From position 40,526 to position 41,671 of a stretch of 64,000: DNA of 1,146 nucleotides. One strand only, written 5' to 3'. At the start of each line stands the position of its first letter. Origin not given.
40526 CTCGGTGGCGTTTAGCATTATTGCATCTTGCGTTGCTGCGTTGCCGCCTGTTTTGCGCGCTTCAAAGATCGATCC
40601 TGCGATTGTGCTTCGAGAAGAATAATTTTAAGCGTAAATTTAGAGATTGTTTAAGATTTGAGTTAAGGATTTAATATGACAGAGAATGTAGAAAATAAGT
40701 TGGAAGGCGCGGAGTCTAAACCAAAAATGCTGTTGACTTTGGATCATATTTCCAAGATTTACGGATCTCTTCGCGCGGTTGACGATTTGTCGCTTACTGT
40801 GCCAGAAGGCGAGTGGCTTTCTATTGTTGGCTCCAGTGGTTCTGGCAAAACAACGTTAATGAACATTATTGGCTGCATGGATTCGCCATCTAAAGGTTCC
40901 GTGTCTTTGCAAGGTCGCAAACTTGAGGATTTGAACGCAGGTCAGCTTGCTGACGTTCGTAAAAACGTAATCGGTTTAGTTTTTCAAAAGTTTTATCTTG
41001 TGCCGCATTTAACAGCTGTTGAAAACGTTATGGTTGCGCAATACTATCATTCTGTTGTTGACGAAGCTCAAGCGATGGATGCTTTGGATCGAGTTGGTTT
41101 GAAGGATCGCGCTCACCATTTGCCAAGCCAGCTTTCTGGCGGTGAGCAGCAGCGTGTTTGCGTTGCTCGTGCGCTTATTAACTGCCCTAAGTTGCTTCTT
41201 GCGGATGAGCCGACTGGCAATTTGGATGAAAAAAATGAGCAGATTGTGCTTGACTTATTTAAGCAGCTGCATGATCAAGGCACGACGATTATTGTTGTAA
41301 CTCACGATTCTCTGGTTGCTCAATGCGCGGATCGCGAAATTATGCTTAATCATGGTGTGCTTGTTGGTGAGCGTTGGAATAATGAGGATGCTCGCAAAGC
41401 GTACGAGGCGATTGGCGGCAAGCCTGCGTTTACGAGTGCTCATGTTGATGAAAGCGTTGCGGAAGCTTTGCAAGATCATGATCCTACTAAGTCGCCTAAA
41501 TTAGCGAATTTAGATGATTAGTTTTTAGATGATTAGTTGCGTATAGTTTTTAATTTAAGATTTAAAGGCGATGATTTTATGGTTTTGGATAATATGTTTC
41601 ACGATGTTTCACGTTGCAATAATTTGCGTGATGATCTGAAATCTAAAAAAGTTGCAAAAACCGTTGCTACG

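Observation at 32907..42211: Candidate flavinylation-coupled FTR1/P19 iron-acquisition system (ApbE, FTR1, P19, Cys4 membrane protein, FtsX-ABC transporter, FMN-binding lipoprotein)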

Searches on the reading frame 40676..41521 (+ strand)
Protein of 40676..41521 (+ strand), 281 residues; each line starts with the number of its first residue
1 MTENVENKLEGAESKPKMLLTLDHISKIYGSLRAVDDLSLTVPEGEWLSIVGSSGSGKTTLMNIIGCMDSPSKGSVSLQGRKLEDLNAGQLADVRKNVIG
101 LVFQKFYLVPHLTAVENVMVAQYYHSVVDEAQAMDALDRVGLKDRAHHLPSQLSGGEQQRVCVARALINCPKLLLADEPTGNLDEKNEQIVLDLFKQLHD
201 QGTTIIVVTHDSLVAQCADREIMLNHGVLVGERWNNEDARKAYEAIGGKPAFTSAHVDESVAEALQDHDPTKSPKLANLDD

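Call 4: search_protein_families(library=pfam, proteins=[window:40676-41521:+], max_evalue=0.01)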
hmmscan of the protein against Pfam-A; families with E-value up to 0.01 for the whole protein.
window:40676-41521:+ (281 aa): 3 families
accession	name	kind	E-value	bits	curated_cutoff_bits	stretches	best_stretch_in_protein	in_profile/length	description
PF00005.33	ABC_tran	-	6.5e-35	121.1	25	1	36-180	2-136/137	ABC transporter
PF13304.12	AAA_21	-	4e-06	27.6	27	0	150-214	235-302/304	AAA domain, putative AbiEii toxin, Type IV TA system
PF02463.25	SMC_N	-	1.2e-05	25.3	40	1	48-222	27-209/220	RecF/RecN/SMC N terminal domain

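Call 5: search_protein_families(library=ncbifam, proteins=[window:40676-41521:+], max_evalue=0.01)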
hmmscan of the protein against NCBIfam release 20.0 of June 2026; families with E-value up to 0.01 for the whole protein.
window:40676-41521:+ (281 aa): 194 families (the best 25 are shown)
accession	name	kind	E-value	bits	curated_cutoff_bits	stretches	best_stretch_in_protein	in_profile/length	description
NF007826.0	PRK10535.1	equivalog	4.7e-63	213.5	966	1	20-242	5-234/648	macrolide ABC transporter ATP-binding protein/permease MacB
TIGR02673.1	FtsE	equivalog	2.2e-62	210.5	264.85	1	20-227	2-213/214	cell division ATP-binding protein FtsE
TIGR03608.1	L_ocin_972_ABC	subfamily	4.1e-60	202.8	254.85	1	22-224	1-206/206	putative bacteriocin export ABC transporter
TIGR02211.1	LolD_lipo_ex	equivalog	1.3e-59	201.4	307.75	1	32-229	18-219/221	lipoprotein-releasing ABC transporter ATP-binding protein LolD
NF038007.1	ABC_ATP_DarD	equivalog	2.1e-59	200.6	375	1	32-228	18-217/218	darobactin export ABC transporter ATP-binding protein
NF008639.0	PRK11629.1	equivalog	1.1e-54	185.3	360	1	18-230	5-225/234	lipoprotein-releasing ABC transporter ATP-binding protein LolD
TIGR02982.1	heterocyst_DevA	subfamily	2.1e-53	181.2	295.8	1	34-229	20-219/220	ABC exporter ATP-binding subunit, DevA family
NF007879.0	PRK10584.1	equivalog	5e-53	180.2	336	1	33-231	24-226/228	putative ABC transporter ATP-binding protein YbbA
NF007027.0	PRK09493.1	equivalog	2.9e-50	170.9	379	1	21-229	3-214/240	glutamine ABC transporter ATP-binding protein GlnQ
TIGR02315.1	ABC_phnC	equivalog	1.6e-48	165.3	266.1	1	20-232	2-227/243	phosphonate ABC transporter ATP-binding protein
NF006987.0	PRK09452.1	equivalog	4.8e-45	153.9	482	1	8-229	6-226/378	spermidine/putrescine ABC transporter ATP-binding protein PotA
TIGR01186.1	proV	subfamily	1.6e-44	152.5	326.6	1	30-230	4-209/363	betaine/proline/choline family ABC transporter ATP-binding protein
TIGR03265.1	PhnT2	equivalog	2.9e-44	151.7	457.7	1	19-229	4-213/353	putative 2-aminoethylphosphonate ABC transporter ATP-binding protein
TIGR03005.1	ectoine_ehuA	equivalog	4.7e-44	150.5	345.4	1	22-232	3-228/252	ectoine/hydroxyectoine ABC transporter ATP-binding protein EhuA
NF008338.0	PRK11124.1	equivalog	7.4e-43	146.8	369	1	18-231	1-221/242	arginine ABC transporter ATP-binding protein ArtP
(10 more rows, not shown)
